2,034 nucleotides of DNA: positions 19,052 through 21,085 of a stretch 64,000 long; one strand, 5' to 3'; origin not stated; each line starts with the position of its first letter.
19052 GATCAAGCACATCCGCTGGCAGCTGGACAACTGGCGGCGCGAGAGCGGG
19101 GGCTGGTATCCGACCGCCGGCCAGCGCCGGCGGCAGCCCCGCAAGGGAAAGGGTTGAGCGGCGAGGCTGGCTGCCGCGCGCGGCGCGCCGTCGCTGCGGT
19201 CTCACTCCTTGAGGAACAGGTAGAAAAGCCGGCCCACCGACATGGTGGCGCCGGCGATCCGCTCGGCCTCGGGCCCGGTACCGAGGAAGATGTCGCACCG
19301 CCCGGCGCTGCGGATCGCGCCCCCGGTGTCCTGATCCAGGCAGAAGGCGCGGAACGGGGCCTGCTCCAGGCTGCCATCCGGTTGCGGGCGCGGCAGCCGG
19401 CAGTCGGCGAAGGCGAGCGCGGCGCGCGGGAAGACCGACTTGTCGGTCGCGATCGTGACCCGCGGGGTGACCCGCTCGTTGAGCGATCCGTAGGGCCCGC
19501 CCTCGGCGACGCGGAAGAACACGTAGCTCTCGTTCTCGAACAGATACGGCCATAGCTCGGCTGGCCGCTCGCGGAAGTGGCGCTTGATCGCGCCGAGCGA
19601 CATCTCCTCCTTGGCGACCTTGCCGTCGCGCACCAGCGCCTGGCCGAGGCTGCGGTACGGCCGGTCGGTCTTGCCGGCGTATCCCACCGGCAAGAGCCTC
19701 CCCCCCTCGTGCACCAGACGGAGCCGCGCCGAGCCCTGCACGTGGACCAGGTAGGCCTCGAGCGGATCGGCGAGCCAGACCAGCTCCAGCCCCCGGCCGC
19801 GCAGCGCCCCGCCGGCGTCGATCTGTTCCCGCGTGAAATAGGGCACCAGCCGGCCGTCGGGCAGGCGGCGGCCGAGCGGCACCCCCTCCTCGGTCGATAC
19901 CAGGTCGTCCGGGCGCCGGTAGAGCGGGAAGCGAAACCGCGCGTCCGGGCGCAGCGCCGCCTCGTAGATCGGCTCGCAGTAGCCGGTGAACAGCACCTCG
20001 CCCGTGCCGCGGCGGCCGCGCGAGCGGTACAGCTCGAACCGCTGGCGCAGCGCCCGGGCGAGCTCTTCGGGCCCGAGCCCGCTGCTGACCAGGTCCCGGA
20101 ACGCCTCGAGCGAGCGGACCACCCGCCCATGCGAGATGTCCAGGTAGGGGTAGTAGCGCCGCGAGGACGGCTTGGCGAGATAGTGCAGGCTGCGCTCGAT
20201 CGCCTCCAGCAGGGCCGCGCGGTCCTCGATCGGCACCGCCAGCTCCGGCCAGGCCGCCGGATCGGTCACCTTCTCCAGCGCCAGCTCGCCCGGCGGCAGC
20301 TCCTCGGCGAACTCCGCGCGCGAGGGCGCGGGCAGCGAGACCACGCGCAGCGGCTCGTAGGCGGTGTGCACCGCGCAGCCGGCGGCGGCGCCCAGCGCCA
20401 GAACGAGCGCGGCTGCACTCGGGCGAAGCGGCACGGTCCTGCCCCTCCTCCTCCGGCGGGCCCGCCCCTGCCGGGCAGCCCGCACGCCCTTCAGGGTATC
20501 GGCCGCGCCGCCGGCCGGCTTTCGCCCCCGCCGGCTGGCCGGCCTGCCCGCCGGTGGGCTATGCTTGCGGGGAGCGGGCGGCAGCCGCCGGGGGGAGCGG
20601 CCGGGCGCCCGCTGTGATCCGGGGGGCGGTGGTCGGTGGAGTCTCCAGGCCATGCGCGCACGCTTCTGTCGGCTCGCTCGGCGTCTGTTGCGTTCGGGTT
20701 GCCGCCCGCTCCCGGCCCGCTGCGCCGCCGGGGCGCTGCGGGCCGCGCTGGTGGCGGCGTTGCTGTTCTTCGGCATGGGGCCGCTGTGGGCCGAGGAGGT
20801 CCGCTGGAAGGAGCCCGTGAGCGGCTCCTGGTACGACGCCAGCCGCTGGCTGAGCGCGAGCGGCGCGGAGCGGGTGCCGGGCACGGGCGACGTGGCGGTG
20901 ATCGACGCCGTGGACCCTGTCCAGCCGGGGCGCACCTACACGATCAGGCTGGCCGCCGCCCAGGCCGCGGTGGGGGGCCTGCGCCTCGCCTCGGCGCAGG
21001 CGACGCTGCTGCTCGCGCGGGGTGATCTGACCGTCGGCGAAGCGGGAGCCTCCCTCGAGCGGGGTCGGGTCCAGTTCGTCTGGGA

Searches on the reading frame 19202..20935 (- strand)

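Call 73: search_protein_families(library=pfam, max_evalue=0.00001, proteins=[window:19202-20935:-])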
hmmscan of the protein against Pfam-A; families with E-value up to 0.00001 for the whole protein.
window:19202-20935:- (577 aa): 2 families
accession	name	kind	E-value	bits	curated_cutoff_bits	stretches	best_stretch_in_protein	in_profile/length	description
PF03562.22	MltA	-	9e-49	166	24.3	1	315-475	1-163/163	MltA specific insert domain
PF06725.17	3D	-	9.5e-13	48.6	23.8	1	494-573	2-71/72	3D domain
